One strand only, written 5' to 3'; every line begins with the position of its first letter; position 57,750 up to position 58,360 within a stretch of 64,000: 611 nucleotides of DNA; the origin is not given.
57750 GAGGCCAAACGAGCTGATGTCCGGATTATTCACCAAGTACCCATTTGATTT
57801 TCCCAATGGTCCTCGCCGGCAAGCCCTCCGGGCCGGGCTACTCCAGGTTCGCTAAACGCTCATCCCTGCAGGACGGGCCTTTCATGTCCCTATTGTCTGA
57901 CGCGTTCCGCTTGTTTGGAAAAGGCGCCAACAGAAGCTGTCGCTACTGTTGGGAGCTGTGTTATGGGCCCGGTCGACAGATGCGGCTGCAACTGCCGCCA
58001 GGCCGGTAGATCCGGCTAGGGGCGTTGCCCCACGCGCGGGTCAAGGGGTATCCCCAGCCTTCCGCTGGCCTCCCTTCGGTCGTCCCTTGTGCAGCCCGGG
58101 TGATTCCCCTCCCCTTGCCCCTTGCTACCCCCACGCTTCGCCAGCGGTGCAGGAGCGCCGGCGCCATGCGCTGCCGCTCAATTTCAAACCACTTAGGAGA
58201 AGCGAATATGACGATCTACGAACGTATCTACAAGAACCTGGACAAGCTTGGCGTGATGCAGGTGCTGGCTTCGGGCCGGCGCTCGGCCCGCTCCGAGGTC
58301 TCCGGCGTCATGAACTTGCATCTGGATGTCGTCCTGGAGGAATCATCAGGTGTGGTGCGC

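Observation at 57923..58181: Conserved ~260-nt structured non-coding element present twice, each copy ending ~30 nt before a start codon (one is klcA)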

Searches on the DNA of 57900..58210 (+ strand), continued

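Call 61: search_with_rna_model(model_id=R1, sources=[L004, L005, L128, L129, L002, L007, L008, L009, L010, L011, L012, L013, L014, L015, L017, L019, L020, L021, L022, L023, L024, L027, L028, L030, L031, L032, L033, L036, L038, L039, L040, L041, L042, L043, L044, L047, L049, L050, L051, L052, L053, L054, L055, L056, L057, L058, L060, L061, L062, L063, L064, L065, L066, L068, L069, L070, L072, L075, L076, L077, L078, L079, L080, L081, L082, L083, L084, L087, L088, L089, L090, L091, L092, L093, L094, L095, L096, L097, L098, L099, L100, L101, L102, L103, L104, L105, L106, L107, L108, L109, L110, L111, L112, L113, L115, L116, L118, L119, L120, L121], max_evalue=0.01)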
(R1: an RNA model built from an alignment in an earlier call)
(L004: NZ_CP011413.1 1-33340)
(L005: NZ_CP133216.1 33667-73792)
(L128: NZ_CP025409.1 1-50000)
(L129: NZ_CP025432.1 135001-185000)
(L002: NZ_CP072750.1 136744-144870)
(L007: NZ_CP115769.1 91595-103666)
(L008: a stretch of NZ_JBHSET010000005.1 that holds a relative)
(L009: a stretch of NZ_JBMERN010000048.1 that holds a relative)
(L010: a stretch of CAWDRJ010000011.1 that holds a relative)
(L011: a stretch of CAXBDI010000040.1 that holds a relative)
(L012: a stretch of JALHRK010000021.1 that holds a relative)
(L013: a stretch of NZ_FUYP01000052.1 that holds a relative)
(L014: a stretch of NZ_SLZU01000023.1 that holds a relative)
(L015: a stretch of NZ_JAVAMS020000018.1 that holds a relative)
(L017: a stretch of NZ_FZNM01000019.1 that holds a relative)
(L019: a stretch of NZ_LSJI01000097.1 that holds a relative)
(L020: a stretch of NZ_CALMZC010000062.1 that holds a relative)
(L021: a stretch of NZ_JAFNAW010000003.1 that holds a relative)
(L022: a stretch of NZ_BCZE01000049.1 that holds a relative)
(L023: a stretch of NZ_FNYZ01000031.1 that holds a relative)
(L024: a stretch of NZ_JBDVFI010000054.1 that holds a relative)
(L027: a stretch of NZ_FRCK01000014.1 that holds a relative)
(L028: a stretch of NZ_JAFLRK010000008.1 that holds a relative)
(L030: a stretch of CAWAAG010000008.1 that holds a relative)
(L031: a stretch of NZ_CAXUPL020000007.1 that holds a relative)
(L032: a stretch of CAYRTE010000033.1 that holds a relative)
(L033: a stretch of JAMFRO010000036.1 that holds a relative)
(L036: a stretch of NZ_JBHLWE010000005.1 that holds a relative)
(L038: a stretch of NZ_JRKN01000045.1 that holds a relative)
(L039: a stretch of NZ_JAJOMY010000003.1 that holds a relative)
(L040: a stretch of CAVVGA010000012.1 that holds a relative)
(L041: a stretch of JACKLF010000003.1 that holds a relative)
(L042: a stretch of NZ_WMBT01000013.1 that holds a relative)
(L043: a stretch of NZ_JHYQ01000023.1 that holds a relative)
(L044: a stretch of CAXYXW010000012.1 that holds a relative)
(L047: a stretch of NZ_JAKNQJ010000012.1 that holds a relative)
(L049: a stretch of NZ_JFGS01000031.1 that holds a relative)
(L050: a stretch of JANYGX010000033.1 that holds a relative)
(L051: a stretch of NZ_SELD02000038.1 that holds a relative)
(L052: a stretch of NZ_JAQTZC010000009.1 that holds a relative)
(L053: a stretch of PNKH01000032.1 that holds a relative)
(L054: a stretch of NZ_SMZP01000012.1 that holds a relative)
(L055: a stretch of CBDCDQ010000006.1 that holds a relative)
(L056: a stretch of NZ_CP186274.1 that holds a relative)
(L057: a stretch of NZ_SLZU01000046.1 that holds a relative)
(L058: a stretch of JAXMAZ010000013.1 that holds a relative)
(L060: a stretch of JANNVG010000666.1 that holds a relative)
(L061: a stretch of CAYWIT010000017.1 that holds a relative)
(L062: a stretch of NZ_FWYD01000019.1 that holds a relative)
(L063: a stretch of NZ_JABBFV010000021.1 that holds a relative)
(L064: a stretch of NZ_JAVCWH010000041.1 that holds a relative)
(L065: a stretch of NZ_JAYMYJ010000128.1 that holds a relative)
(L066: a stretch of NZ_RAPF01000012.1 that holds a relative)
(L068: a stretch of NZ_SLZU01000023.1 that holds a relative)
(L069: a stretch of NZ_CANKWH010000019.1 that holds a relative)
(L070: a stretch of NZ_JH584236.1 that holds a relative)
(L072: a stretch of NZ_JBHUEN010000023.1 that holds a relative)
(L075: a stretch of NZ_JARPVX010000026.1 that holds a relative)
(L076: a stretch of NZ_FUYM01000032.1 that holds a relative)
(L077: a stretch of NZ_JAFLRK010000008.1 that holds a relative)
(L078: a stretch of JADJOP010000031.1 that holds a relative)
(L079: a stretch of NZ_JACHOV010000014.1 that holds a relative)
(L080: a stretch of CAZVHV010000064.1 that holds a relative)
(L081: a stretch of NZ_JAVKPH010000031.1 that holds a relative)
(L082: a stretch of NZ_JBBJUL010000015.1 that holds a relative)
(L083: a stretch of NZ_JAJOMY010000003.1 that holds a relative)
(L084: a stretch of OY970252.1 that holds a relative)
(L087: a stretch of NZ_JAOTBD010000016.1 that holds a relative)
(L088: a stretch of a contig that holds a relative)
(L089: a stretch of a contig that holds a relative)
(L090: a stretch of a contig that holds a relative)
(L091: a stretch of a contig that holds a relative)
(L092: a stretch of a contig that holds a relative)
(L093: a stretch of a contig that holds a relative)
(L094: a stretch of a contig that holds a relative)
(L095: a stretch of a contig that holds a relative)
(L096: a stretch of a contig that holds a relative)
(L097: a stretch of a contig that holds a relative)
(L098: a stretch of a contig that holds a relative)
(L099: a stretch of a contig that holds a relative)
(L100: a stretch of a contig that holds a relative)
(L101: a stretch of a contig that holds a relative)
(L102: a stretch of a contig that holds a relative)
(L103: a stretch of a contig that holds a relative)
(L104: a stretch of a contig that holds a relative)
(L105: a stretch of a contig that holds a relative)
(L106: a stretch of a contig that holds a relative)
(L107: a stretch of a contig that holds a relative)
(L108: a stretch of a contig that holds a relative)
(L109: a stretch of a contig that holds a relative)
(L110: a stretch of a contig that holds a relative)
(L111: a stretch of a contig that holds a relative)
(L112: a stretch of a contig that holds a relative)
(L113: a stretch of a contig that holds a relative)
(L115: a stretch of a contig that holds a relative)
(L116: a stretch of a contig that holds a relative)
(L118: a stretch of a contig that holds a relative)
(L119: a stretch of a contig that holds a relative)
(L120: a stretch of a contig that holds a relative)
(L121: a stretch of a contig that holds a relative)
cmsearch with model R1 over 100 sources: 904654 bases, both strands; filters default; matches with E-value up to 0.01: 128.
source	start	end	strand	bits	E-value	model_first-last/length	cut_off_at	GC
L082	4617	4703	+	91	4.2e-16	1-87/87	no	0.7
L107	1723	1809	-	91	4.2e-16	1-87/87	no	0.7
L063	4376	4462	+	91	4.3e-16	1-87/87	no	0.7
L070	1845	1931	-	91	4.3e-16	1-87/87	no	0.7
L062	2432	2520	+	87.6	2.3e-15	1-87/87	no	0.61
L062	4987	5075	+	87.6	2.3e-15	1-87/87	no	0.61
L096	6235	6323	+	87.1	2.9e-15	1-87/87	no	0.63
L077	1699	1787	-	86.8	3.2e-15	1-87/87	no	0.71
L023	2321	2407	+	86.4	4.1e-15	1-87/87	no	0.69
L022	3324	3410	-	86.3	4.2e-15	1-87/87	no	0.72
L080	2716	2802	-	86.2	4.3e-15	1-87/87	no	0.68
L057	6691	6779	-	86.2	4.3e-15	1-87/87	no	0.62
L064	3505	3593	-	86.1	4.5e-15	1-87/87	no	0.71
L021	826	914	-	85.9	5e-15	1-87/87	no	0.71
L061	2153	2239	+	85.7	5.5e-15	1-87/87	no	0.67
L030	6872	6958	+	85.4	6.5e-15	1-87/87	no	0.74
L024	5710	5796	+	85.1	7.5e-15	1-87/87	no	0.59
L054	2905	2991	-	84.9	8.2e-15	1-87/87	no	0.75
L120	1069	1159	+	84.8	8.8e-15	1-87/87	no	0.73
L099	1937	2023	+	84.5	1e-14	1-87/87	no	0.68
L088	3811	3899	+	84.3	1.1e-14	1-87/87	no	0.72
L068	5646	5734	+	84.2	1.1e-14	1-87/87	no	0.61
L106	7183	7270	-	84.1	1.2e-14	1-87/87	no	0.72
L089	378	466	-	84.1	1.2e-14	1-87/87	no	0.62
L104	7644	7732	+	84.1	1.2e-14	1-87/87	no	0.62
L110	6784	6872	+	83.9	1.4e-14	1-87/87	no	0.61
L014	4406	4494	+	83.7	1.5e-14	1-87/87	no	0.61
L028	5762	5854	-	83.7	1.5e-14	1-87/87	no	0.71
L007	5988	6077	+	83.6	1.6e-14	1-87/87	no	0.72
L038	3681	3770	-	83.6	1.6e-14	1-87/87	no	0.72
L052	1731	1827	-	83.3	1.8e-14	1-87/87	no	0.71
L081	7639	7727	+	83.2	1.9e-14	1-87/87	no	0.74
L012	5686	5773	-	83.1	2e-14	1-87/87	no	0.7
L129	22703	22793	+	83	2.1e-14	1-87/87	no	0.74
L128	19635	19725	+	82.7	2.5e-14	1-87/87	no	0.75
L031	5534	5620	-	82.5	2.7e-14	1-87/87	no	0.75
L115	2965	3053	+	82.2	3.2e-14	1-87/87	no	0.62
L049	4235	4323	-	82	3.4e-14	1-87/87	no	0.7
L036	5719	5809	+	81.6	4.1e-14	1-87/87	no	0.74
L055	6379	6466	-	81.6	4.1e-14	1-87/87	no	0.7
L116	644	730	+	81.5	4.4e-14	1-87/87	no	0.71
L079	4386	4472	-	81.3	4.8e-14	1-87/87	no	0.7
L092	144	232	-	81.2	4.9e-14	1-87/87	no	0.64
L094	1930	2019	-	81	5.4e-14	1-87/87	no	0.77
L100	5695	5783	-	80.8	6e-14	1-87/87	no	0.72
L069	2134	2224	-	79.9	9.4e-14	1-87/87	no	0.77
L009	3065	3153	+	79.8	1e-13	1-87/87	no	0.63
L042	220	312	+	79.7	1e-13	1-87/87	no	0.74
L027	131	219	+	79.5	1.1e-13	1-87/87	no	0.76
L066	2534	2625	-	79.2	1.3e-13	1-87/87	no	0.67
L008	3000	3086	+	79.1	1.4e-13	1-87/87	no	0.78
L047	6104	6192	+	79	1.5e-13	1-87/87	no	0.71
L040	6759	6845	+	78.9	1.6e-13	1-87/87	no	0.76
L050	127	222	+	78.5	1.9e-13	1-87/87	no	0.69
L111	4382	4468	+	78.5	1.9e-13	1-87/87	no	0.79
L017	1797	1887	-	78.2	2.2e-13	1-87/87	no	0.77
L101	6253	6341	+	77.9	2.5e-13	1-87/87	no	0.61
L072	1835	1925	-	77.3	3.4e-13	1-87/87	no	0.77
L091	1260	1350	-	77.3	3.4e-13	1-87/87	no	0.77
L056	5015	5101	+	77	3.8e-13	1-87/87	no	0.68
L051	5156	5247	+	76.8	4.3e-13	1-87/87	no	0.77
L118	3128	3214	+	76.6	4.8e-13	1-87/87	no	0.74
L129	9582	9672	+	76.4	5.2e-13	1-87/87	no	0.78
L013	5894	5979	-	76.4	5.3e-13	1-87/87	no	0.71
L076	1978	2063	-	76.4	5.3e-13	1-87/87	no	0.71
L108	2833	2918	+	76.4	5.3e-13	1-87/87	no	0.71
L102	200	288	-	76.4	5.3e-13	1-87/87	no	0.75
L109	4084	4174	-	76.3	5.5e-13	1-87/87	no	0.7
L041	6076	6162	-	75.7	7.4e-13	1-87/87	no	0.68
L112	590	682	+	75.5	8.1e-13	1-87/87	no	0.67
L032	1658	1744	+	75.5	8.2e-13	1-87/87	no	0.77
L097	2429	2515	+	75.5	8.2e-13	1-87/87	no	0.77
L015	4475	4567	-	75.5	8.2e-13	1-87/87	no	0.74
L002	4017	4109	+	75.4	8.3e-13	1-87/87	no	0.69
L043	6807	6899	-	75.4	8.3e-13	1-87/87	no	0.69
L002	6206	6298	+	75.3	9e-13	1-87/87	no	0.67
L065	5377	5469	+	75.3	9e-13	1-87/87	no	0.67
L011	6061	6147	+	75.2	9.2e-13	1-87/87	no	0.78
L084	3191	3275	-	75.2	9.5e-13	1-87/87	no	0.72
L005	17827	17919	+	75.1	9.9e-13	1-87/87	no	0.68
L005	20016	20108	+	75.1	9.9e-13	1-87/87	no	0.68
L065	3188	3280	+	75.1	9.9e-13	1-87/87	no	0.68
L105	996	1088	-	75.1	9.9e-13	1-87/87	no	0.68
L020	2221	2313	+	74.9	1.1e-12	1-87/87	no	0.66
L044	6398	6490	+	74.9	1.1e-12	1-87/87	no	0.67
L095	930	1018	+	74.7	1.2e-12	1-87/87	no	0.62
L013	2995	3079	-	74.5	1.3e-12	1-87/87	no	0.72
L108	5733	5817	+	74.5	1.3e-12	1-87/87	no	0.72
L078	3742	3826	-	72.7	3.2e-12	1-87/87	no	0.72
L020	7247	7340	+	72.6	3.3e-12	1-87/87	no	0.66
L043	3968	4061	-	72.6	3.3e-12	1-87/87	no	0.66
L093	3151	3235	+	72.1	4.2e-12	1-87/87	no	0.78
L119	2335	2423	+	71.4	5.8e-12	1-87/87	no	0.63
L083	6206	6290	-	71.4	6e-12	1-87/87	no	0.76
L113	5168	5260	+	71.2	6.6e-12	1-87/87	no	0.74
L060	4544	4630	+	71.2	6.7e-12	1-87/87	no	0.77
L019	3941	4025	+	70.6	8.8e-12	1-87/87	no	0.79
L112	4138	4231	+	70.6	8.9e-12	1-87/87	no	0.63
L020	4409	4501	+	70.3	1e-11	1-87/87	no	0.68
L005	23763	23856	+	69.7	1.3e-11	1-87/87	no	0.65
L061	6636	6720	+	68.6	2.3e-11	1-87/87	no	0.65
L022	4998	5085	-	68.3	2.6e-11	1-87/87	no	0.69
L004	14904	14998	-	68.2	2.8e-11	1-87/87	no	0.65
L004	30204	30298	-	68.2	2.8e-11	1-87/87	no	0.65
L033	1036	1132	-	68.2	2.8e-11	1-87/87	no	0.72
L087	2578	2670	+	68.1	3e-11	1-87/87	no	0.74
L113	40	132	+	68.1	3e-11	1-87/87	no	0.74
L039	3641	3725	-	67.1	4.9e-11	1-87/87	no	0.75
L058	1853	1939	-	66.8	5.6e-11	1-87/87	no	0.76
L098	5984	6072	+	66.6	6.1e-11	1-87/87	no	0.79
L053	5730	5814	-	66.3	7.1e-11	1-87/87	no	0.73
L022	371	459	-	65.6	1e-10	1-87/87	no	0.69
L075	3250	3339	+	64.5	1.7e-10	1-87/87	no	0.77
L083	3812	3896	-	63.8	2.4e-10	1-87/87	no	0.75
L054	553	637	-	63.5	2.8e-10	1-87/87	no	0.74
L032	4006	4090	+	63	3.5e-10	1-87/87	no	0.79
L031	1337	1435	+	62.9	3.6e-10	1-87/87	no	0.79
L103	1036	1119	-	58.8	2.8e-09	1-87/87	no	0.76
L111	1988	2072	+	55.8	1.2e-08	1-87/87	no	0.73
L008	1959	2043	+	55.3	1.5e-08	1-87/87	no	0.72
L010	1392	1476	-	51.7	8.7e-08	1-87/87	no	0.72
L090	5383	5467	+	51.3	1.1e-07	1-87/87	no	0.75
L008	5348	5432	+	50.5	1.5e-07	1-87/87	no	0.74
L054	5243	5325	-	50.3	1.7e-07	1-87/87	no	0.76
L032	919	974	+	50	2e-07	16-73/87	no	0.77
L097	1690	1745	+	50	2e-07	16-73/87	no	0.77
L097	4777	4842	+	47.7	6.2e-07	1-68/87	3'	0.74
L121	3939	4035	+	38.3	6e-05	1-87/87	no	0.74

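Call 73: search_with_rna_model(model_id=R1, sources=[L130, L131, L017, L102, L042, L122, L123, L124, L125, L126, L127, L003, L006, L016, L018, L025, L026, L034, L035, L037, L045, L046, L048, L059, L067, L071, L073, L074, L085, L086, L114, L117], max_evalue=0.01)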
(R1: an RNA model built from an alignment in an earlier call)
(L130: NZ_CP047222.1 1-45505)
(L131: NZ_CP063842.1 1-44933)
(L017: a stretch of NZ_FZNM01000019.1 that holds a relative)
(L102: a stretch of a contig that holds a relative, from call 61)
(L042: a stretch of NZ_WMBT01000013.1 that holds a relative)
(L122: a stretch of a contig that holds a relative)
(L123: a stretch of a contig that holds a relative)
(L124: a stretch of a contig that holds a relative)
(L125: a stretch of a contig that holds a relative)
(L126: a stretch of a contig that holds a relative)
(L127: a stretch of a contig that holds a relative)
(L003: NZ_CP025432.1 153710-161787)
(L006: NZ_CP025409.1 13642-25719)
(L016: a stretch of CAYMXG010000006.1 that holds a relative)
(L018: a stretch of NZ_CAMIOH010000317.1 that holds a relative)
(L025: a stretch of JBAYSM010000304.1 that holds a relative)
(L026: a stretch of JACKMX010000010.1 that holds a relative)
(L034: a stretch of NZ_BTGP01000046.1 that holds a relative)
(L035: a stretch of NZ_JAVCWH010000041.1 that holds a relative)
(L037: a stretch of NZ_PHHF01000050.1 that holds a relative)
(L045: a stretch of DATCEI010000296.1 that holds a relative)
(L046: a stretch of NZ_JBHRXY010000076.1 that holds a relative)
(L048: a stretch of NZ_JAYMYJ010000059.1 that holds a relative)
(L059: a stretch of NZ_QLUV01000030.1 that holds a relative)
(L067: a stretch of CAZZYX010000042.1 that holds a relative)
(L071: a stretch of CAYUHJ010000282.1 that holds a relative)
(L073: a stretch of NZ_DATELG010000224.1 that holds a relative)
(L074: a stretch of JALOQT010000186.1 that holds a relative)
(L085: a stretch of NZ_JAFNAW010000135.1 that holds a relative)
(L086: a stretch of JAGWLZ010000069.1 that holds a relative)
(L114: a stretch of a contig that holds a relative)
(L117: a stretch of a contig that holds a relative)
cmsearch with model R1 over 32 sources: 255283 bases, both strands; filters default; matches with E-value up to 0.01: 37.
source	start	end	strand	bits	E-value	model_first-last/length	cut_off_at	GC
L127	2754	2842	-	86.1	1.3e-15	1-87/87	no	0.73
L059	4303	4391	+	86.1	1.3e-15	1-87/87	no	0.73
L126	7216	7304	+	85.7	1.6e-15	1-87/87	no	0.71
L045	1000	1086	+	85.6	1.7e-15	1-87/87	no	0.72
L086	2067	2153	+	85.3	1.9e-15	1-87/87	no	0.74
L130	40200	40286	-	84.9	2.3e-15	1-87/87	no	0.72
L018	17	107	+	84.9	2.3e-15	1-87/87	no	0.73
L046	655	743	-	84.6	2.7e-15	1-87/87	no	0.7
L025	1459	1547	-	84.4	3e-15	1-87/87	no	0.73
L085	801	891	-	84.3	3.2e-15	1-87/87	no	0.71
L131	3188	3274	+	83.6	4.4e-15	1-87/87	no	0.69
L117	6987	7076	+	83.6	4.5e-15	1-87/87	no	0.72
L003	3994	4084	+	83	5.9e-15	1-87/87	no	0.74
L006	5994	6084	+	82.7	6.9e-15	1-87/87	no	0.75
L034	58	142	+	81.4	1.3e-14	1-87/87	no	0.71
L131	5221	5307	+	81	1.6e-14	1-87/87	no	0.75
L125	4481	4567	-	80.4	2.1e-14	1-87/87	no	0.76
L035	1218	1298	-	80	2.5e-14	9-87/87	no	0.72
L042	220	312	+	79.7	2.9e-14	1-87/87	no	0.74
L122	7828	7916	-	79.6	3.1e-14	1-87/87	no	0.73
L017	1797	1887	-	78.2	6.2e-14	1-87/87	no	0.77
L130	34400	34484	-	77.3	9.4e-14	1-87/87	no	0.69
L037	2759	2844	-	76.4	1.5e-13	1-87/87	no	0.71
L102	200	288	-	76.4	1.5e-13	1-87/87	no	0.75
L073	1198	1282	+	76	1.8e-13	1-87/87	no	0.76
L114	13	103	-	74.7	3.4e-13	1-87/87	no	0.78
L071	695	782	-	74.2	4.4e-13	1-87/87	no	0.74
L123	735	821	-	71.7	1.4e-12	1-87/87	no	0.7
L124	4082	4166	+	70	3.3e-12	1-87/87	no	0.79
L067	120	208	-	66.7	1.6e-11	1-87/87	no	0.75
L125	2128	2212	-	60.2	3.8e-10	1-87/87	no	0.74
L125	6831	6913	-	58.3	9.8e-10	1-87/87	no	0.72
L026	4752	4843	+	53.9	8.6e-09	1-87/87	no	0.7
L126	1547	1638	+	53.5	1e-08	1-87/87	no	0.74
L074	2202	2288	+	52.9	1.4e-08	1-87/87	no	0.72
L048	2772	2842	-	47.5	1.9e-07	24-87/87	5'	0.68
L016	1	50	+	34.2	0.00012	38-87/87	5'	0.7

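Call 78: search_with_rna_model(model_id=R1, source=L132, filters=off, max_evalue=10)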
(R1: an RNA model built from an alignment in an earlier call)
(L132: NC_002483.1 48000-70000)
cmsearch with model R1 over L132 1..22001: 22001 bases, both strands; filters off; matches with E-value up to 10: 23.
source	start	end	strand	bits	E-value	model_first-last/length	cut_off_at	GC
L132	18980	19023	-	15.6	0.089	1-87/87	no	0.59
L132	18979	19022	+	12.4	0.42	1-87/87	no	0.57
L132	8502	8581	+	12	0.52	1-87/87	no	0.68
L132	18249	18299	-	10.4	1.1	1-87/87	no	0.57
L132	18341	18401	-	9.6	1.7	1-87/87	no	0.57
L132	17265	17304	-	8.9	2.3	1-87/87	no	0.35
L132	18248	18298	+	8.7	2.6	1-87/87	no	0.55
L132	10996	11067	-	8.6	2.7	1-87/87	no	0.65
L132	12791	12838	-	8.2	3.3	1-87/87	no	0.44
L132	15780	15874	+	7.9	3.8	1-87/87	no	0.55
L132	11474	11510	-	7.8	4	1-87/87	no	0.68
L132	17254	17313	+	7.4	4.8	1-87/87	no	0.32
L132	14368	14419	-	7.3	5.1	1-87/87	no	0.71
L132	17885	17938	+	7.3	5.1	1-87/87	no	0.48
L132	1055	1076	+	7.2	5.5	30-53/87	no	0.73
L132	14233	14291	+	7.2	5.5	1-87/87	no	0.59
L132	13343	13368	-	6.6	7.2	30-53/87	no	0.62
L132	12790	12837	+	6.6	7.2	1-87/87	no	0.46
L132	5783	5823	+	6.5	7.6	1-87/87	no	0.61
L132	15484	15550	+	6.5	7.8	1-87/87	no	0.73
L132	15202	15242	+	6.4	7.8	1-87/87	no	0.59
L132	9901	9951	+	6.3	8.2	1-87/87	no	0.69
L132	17886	17939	-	6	9.5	1-87/87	no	0.46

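Call 83: search_rna_families(sources=[L003, L008, L023, L002, L001, L010, L058, L131], threshold=gathering)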
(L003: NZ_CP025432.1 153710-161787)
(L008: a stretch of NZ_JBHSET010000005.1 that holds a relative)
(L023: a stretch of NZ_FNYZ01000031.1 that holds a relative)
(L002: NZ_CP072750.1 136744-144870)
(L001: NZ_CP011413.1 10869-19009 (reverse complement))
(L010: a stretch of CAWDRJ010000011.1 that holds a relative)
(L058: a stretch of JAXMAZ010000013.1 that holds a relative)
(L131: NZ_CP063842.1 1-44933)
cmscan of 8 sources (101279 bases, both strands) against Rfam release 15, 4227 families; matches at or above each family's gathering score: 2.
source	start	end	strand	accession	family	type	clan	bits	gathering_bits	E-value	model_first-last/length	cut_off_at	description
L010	6396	6634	-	RF02005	group-II-D1D4-6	Intron;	CL00102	163.5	49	4.1e-47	1-225/225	no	Group II catalytic intron D1-D4-6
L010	3228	3302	-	RF00029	Intron_gpII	Intron;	-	49.7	40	1.5e-06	1-77/77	no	Group II catalytic intron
